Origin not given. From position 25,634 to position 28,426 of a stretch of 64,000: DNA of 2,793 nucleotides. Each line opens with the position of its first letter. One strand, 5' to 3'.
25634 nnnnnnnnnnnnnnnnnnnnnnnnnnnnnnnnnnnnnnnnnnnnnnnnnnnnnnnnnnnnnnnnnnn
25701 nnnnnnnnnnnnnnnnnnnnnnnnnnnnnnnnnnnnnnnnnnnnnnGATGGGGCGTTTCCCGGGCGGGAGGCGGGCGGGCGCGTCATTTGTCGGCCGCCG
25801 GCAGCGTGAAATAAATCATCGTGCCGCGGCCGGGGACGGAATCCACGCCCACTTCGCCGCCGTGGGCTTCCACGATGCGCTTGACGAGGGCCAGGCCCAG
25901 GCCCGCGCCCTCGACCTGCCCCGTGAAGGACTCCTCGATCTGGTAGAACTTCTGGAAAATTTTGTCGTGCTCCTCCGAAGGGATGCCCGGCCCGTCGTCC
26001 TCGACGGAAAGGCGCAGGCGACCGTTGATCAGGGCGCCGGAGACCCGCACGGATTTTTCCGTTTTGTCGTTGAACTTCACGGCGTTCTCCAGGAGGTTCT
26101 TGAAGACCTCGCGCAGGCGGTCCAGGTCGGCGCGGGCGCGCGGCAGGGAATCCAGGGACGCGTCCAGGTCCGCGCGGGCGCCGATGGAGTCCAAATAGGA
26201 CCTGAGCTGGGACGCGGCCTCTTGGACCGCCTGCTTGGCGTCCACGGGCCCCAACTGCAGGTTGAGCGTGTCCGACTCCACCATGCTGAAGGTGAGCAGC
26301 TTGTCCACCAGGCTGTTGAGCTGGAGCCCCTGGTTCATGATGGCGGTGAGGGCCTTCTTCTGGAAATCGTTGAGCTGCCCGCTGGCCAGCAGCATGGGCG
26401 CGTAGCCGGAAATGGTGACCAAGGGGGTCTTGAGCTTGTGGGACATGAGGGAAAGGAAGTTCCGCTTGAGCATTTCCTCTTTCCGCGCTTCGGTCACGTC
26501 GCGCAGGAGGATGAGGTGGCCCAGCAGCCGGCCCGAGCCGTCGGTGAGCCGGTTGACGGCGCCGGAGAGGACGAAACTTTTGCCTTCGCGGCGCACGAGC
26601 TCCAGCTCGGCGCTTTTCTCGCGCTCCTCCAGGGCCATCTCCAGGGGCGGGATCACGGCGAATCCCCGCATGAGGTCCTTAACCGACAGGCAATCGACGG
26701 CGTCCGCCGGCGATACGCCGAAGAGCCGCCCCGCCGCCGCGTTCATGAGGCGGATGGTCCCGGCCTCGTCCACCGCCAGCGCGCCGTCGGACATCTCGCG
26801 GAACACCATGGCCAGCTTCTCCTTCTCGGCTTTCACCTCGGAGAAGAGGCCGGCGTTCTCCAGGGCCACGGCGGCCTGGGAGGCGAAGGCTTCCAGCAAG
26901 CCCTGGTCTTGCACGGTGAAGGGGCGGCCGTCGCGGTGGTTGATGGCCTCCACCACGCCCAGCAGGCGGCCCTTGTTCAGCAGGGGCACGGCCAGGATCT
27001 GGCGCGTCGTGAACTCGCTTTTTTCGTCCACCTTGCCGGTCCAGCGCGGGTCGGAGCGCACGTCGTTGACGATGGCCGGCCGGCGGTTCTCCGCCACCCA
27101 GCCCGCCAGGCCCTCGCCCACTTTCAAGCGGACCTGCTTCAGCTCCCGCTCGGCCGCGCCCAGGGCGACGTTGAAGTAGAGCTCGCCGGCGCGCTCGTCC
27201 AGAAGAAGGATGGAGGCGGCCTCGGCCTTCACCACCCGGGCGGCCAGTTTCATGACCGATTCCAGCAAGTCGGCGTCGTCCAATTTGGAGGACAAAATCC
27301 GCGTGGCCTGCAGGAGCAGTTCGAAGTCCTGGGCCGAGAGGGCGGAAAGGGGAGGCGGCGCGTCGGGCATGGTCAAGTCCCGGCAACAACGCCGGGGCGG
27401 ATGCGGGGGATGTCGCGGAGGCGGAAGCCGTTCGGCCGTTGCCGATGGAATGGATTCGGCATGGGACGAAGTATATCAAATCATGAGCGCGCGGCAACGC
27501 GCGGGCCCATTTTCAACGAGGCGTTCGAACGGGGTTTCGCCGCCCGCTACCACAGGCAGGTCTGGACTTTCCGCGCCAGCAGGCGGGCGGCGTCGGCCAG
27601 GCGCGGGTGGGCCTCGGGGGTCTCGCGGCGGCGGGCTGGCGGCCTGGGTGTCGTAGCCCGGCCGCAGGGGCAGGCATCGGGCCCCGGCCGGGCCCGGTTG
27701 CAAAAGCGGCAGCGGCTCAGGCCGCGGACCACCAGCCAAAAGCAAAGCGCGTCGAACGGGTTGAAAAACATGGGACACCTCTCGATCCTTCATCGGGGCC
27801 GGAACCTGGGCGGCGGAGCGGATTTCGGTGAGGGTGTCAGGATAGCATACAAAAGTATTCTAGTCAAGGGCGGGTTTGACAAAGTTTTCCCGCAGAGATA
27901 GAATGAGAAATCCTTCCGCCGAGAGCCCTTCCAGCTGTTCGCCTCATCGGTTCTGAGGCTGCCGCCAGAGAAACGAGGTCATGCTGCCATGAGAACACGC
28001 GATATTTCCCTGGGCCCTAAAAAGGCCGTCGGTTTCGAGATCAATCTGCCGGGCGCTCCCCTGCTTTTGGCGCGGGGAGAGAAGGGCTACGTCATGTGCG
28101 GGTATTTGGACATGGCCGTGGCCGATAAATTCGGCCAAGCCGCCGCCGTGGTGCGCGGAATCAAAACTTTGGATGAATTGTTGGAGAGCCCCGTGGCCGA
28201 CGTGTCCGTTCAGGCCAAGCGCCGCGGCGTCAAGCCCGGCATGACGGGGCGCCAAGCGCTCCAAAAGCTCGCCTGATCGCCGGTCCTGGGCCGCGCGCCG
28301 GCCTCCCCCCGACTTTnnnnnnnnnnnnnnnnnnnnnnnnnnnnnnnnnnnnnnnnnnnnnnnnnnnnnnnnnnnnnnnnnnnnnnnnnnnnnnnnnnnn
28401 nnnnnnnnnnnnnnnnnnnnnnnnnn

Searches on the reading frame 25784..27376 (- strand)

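Call 3: search_protein_families(library=pfam, proteins=[window:25784-27376:-], max_evalue=0.01)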
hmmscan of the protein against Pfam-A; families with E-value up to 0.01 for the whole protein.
window:25784-27376:- (530 aa): 10 families
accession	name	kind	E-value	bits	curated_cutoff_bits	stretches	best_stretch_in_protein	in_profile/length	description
PF02518.31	HATPase_c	-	1.7e-30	106.2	26.4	1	417-528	2-110/111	Histidine kinase-, DNA gyrase B-, and HSP90-like ATPase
PF13185.12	GAF_2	-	1e-21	78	28.6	1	35-173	5-136/136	GAF domain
PF01590.32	GAF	-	4.4e-21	76.2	22.4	1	36-172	4-133/133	GAF domain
PF00512.31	HisKA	-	2.1e-14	53.7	26.9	1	304-368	2-65/66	His Kinase A (phospho-acceptor) domain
PF13492.12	GAF_3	-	2.7e-14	54.1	27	1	35-174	3-129/129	GAF domain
PF08448.16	PAS_4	-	1.9e-09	38.2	23.1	1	193-298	2-109/110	PAS fold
PF00989.32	PAS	-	5.9e-07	29.9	22.6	1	194-294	9-113/113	PAS fold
PF13426.13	PAS_9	-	2.6e-06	28.1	27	1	197-296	2-103/103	PAS domain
PF13188.13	PAS_8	-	0.00026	21.2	21.8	1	186-246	1-54/65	PAS domain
PF13581.12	HATPase_c_2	-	0.0011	19.4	27.4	1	420-505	31-112/127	Histidine kinase-like ATPase domain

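Call 70: search_protein_families(library=padloc, proteins=[window:25784-27376:-], max_evalue=0.00001)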
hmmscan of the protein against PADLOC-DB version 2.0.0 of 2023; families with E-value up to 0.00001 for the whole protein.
window:25784-27376:- (530 aa): 1 family
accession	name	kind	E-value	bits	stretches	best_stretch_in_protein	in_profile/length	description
PDLC04647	PDC-M43B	-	2.2e-06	24.9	1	416-512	223-318/347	-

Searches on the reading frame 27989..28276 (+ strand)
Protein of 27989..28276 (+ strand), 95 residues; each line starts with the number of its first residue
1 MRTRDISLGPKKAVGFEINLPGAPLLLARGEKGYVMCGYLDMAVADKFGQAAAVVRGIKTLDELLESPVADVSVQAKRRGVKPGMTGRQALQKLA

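Call 3: search_protein_families(library=pfam, proteins=[window:27989-28276:+], max_evalue=0.01)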
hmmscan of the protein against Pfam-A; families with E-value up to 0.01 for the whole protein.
window:27989-28276:+ (95 aa): 1 family
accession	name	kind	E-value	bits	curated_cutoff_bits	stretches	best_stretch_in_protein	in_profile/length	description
PF08827.16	DUF1805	-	1.1e-23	83.7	29.5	1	36-94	1-64/64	Domain of unknown function (DUF1805)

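Call 70: search_protein_families(library=padloc, proteins=[window:27989-28276:+], max_evalue=0.00001)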
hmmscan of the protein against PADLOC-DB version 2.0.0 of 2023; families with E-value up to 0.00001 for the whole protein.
window:27989-28276:+ (95 aa): 0 families
